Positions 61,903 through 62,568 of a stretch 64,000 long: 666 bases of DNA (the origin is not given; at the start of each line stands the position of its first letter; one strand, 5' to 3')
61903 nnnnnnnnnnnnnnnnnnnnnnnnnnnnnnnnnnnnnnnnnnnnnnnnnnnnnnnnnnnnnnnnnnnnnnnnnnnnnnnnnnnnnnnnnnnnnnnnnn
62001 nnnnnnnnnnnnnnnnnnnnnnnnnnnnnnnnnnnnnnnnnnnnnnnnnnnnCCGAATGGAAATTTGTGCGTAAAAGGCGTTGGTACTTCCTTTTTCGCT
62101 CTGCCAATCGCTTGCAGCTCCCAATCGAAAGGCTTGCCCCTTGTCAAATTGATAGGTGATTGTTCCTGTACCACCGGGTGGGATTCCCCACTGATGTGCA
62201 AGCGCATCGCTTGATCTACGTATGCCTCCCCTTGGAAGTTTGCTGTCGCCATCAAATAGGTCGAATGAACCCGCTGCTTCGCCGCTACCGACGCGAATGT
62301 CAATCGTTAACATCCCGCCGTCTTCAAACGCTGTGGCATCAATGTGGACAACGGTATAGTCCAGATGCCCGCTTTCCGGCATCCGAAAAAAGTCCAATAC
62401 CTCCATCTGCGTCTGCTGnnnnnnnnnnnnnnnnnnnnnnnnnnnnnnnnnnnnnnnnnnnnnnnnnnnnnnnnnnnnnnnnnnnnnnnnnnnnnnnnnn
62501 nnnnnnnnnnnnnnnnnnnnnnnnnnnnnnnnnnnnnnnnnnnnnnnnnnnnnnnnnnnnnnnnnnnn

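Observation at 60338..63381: Membrane-tethered sigma/anti-sigma fusion shares a novel ~105-aa C-terminal domain with the next, secreted, protein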

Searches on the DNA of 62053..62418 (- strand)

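Call 102: search_rna_families(source=L002, start=7850, end=8050, threshold=evalue, max_evalue=10)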
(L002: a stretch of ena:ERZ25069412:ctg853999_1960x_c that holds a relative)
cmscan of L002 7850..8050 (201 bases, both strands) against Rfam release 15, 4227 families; matches with E-value up to 10: 1.
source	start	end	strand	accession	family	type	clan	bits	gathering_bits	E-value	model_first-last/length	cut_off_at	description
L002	7853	7893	+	RF01159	snoU18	Gene; snRNA; snoRNA; CD-box;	CL00047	13.1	47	10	33-71/71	no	Small nucleolar RNA U18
